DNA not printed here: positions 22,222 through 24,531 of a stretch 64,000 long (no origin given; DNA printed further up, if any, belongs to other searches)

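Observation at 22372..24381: Radical SAM/SPASM-like enzyme fused to a class I methyltransferase, co-oriented behind aceE and a sialidase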

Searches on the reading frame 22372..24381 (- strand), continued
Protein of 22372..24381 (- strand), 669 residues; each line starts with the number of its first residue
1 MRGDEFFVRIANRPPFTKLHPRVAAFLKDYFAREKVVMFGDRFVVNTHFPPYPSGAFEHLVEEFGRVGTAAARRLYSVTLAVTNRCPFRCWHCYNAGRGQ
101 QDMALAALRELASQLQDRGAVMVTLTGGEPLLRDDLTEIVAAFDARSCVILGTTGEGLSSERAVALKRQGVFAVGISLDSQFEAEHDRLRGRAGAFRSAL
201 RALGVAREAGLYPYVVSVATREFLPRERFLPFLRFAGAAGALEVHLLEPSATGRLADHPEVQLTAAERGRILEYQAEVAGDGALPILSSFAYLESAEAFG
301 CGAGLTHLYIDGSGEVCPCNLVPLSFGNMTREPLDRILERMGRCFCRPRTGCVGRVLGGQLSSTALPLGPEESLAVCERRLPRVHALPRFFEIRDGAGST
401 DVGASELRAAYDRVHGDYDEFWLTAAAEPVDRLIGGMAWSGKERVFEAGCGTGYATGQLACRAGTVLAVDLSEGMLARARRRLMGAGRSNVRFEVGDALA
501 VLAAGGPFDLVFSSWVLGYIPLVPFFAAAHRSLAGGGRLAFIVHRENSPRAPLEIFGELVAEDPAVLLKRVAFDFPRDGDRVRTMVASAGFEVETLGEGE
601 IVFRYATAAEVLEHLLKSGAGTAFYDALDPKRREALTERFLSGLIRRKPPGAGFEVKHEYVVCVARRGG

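Call 81: find_related_loci(query=A5, collection=metagenome_contigs, flank=10000)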
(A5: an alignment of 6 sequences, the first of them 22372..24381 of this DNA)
Query A5 (669 aa) in metagenome_contigs; peptide patterns used: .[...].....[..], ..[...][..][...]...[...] (x = any residue, [..] = any of these).
401 stretches matched a pattern; 270 encode a relative of the query (tblastn E <= 1e-3); the best 80 are kept; 80 distinct loci.
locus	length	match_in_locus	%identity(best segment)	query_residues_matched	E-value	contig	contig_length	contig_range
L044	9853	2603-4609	99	1-669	0e+0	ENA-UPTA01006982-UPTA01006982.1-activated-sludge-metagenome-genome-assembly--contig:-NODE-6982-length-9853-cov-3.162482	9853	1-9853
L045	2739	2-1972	78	11-667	0e+0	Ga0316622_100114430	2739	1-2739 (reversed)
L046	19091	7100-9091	78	2-665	0e+0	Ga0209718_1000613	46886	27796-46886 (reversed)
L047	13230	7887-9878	78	2-665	0e+0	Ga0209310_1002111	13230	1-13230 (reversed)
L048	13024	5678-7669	78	2-665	0e+0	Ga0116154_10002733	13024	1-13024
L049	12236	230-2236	73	1-669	0e+0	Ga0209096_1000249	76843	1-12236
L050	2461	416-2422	70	1-669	0e+0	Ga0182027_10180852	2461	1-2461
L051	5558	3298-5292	70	1-665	0e+0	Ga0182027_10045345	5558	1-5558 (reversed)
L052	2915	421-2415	70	1-665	0e+0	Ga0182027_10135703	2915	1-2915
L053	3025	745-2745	70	1-667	0e+0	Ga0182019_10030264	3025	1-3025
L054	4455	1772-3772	69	1-667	0e+0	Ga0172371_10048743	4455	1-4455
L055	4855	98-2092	68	1-665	0e+0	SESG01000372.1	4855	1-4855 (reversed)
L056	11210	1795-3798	68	1-667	0e+0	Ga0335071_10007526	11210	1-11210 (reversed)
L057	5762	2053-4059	68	1-668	0e+0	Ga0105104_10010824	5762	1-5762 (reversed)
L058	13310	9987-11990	68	1-667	0e+0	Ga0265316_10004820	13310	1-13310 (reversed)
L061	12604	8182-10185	67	1-667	0e+0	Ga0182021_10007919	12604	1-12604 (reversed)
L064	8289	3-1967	68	10-665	0e+0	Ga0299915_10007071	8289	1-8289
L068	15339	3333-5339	61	1-667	0e+0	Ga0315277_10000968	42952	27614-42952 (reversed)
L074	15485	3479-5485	65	1-669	0e+0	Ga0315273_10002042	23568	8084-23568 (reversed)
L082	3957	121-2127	61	1-667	0e+0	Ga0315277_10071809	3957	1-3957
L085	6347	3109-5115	60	1-667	0e+0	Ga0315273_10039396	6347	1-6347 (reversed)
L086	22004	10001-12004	65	1-669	0e+0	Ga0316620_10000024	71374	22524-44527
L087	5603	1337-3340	60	1-668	0e+0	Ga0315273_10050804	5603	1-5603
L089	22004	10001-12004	59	1-667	0e+0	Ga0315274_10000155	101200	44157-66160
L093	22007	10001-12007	59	1-669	0e+0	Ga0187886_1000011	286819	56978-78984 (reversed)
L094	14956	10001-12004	63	1-667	0e+0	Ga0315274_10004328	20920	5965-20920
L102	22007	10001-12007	59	1-667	0e+0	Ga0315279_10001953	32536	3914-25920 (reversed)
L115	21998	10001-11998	61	1-667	0e+0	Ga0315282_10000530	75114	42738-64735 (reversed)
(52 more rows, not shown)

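Call 84: search_protein_families(library=pfam, proteins=[L082:2114-3415:+, L102:13470-16940:+, L030:789-3263:+, L061:1001-4015:+, L064:4517-6241:-, L087:544-1173:+, L089:12126-15323:+, L074:7189-8658:-, L086:8495-9748:+, L056:4239-8885:+], max_evalue=0.0001)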
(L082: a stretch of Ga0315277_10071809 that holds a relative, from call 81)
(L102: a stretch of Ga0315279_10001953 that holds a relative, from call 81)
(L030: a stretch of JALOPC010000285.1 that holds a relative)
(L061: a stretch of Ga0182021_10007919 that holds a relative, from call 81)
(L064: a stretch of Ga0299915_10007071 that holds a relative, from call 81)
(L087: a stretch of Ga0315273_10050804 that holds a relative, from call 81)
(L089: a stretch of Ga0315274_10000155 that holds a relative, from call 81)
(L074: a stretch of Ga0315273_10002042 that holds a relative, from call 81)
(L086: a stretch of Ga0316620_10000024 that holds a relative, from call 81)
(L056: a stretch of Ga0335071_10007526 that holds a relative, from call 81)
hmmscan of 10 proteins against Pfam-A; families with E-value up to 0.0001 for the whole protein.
L082:2114-3415:+ (433 aa): 0 families

L102:13470-16940:+ (1156 aa): 4 families
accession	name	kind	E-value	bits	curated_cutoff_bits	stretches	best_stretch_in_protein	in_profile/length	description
PF00501.34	AMP-binding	-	2.7e-60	204.6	29.9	1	686-1012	49-384/384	AMP-binding enzyme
PF01553.26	Acyltransferase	-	1.3e-27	96.7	23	1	426-552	1-130/132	Acyltransferase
PF07690.21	MFS_1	-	1.7e-17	63.9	33.4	1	40-371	14-346/347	Major Facilitator Superfamily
PF05977.19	MFS_3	-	6e-06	25.4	27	1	58-409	48-396/524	Transmembrane secretion effector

L030:789-3263:+ (824 aa): 7 families
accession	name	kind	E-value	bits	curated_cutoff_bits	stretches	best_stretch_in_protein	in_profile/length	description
PF02518.31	HATPase_c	-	4.3e-25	88.8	26.4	1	563-685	2-110/111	Histidine kinase-, DNA gyrase B-, and HSP90-like ATPase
PF00072.30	Response_reg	-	2.6e-24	86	30.2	1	706-818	1-111/111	Response regulator receiver domain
PF13426.13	PAS_9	-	2.3e-11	44.3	27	1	333-433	3-103/103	PAS domain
PF00512.31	HisKA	-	1.3e-10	41.6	26.9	1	458-520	3-65/66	His Kinase A (phospho-acceptor) domain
PF08448.16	PAS_4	-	6.3e-09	36.5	23.1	0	222-280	14-72/110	PAS fold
PF13188.13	PAS_8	-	1.7e-08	34.5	21.8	1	195-262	1-59/65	PAS domain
PF00989.32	PAS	-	4.7e-06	27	22.6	0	337-430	17-112/113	PAS fold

L061:1001-4015:+ (1004 aa): 13 families
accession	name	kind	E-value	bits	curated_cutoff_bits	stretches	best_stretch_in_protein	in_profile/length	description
PF13424.12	TPR_12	-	2.4e-48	162.6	30.1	5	804-876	2-74/77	Tetratricopeptide repeat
PF13374.12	TPR_10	-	1.1e-47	159.2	27.5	3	808-844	5-41/42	Tetratricopeptide repeat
PF00069.31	Pkinase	-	5.3e-45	154.3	31.7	1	87-372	1-253/263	Protein kinase domain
PF24885.1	TPR_NPHP3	-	1.1e-31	110.5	100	3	596-715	97-219/239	Nephrocystin-3 TPR domain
PF07714.23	PK_Tyr_Ser-Thr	-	2.9e-28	99.3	23.1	1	88-328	2-236/258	Protein tyrosine and serine/threonine kinase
PF07719.23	TPR_2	-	5.9e-19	67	27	0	809-835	5-31/34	Tetratricopeptide repeat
PF00515.34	TPR_1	-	2.6e-12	46.5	27.8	0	600-626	3-29/34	Tetratricopeptide repeat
PF13181.12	TPR_8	-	5.3e-12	45.3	25.7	0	600-626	3-29/34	Tetratricopeptide repeat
PF17874.7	TPR_MalT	-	8.6e-12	45.4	45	1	675-796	36-155/336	MalT-like TPR region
PF13176.12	TPR_7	-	6.5e-11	41.9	27.9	0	601-634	2-35/36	Tetratricopeptide repeat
PF13432.12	TPR_16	-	4.3e-07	30.7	32.7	1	685-751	3-61/65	Tetratricopeptide repeat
PF13431.12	TPR_17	-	5.2e-07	29.9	24.4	0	843-867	9-33/34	Tetratricopeptide repeat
PF17667.7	Pkinase_fungal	-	7.1e-05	22.1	24.1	0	187-263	288-362/387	Fungal protein kinase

L064:4517-6241:- (574 aa): 2 families
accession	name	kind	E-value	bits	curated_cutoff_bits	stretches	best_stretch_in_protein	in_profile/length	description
PF00884.28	Sulfatase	-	1e-58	199.5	25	1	38-341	1-300/301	Sulfatase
PF16347.10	SGSH_C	-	5.2e-14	53.1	29.3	1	301-421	12-140/154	N-sulphoglucosamine sulphohydrolase, C-terminal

L087:544-1173:+ (209 aa): 2 families
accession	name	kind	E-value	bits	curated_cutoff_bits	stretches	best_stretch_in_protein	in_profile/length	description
PF01047.28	MarR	-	6.8e-12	45.5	24.6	1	112-156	13-57/59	MarR family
PF12802.13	MarR_2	-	9.4e-11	42.2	27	1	113-156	17-60/61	MarR family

L089:12126-15323:+ (1065 aa): 1 family
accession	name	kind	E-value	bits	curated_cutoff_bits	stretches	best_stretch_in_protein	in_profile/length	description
PF10101.14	DUF2339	-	3.5e-84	284.3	33.6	2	145-721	1-592/659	Predicted membrane protein (DUF2339)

L074:7189-8658:- (489 aa): 2 families
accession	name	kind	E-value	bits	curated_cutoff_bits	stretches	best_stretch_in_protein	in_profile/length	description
PF02310.24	B12-binding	-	3.4e-11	43.5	32.1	1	28-124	11-117/121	B12 binding domain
PF04055.27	Radical_SAM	-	1.4e-10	42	29.5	1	167-321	1-153/166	Radical SAM superfamily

L086:8495-9748:+ (417 aa): 3 families
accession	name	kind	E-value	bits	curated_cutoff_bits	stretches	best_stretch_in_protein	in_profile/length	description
PF04187.18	Cofac_haem_bdg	-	7e-56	190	27.7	1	59-268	2-211/213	Haem-binding uptake, Tiki superfamily, ChaN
PF13180.12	PDZ_2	-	1.2e-08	35.6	27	1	317-401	1-80/80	PDZ domain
PF17820.7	PDZ_6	-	1.9e-06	27.9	27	1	334-375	2-42/54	PDZ domain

L056:4239-8885:+ (1548 aa): 3 families
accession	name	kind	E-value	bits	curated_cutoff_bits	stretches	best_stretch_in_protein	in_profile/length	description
PF09989.15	DUF2229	-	1.1e-35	123.7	29.4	1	774-987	6-216/218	CoA enzyme activase uncharacterised domain (DUF2229)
PF01869.26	BcrAD_BadFG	-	1.1e-34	120.6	31.5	2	343-603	1-271/271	BadF/BadG/BcrA/BcrD ATPase family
PF06050.19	HGD-D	-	5.6e-05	23.3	28.4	0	1007-1073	270-339/342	2-hydroxyglutaryl-CoA dehydratase, D-component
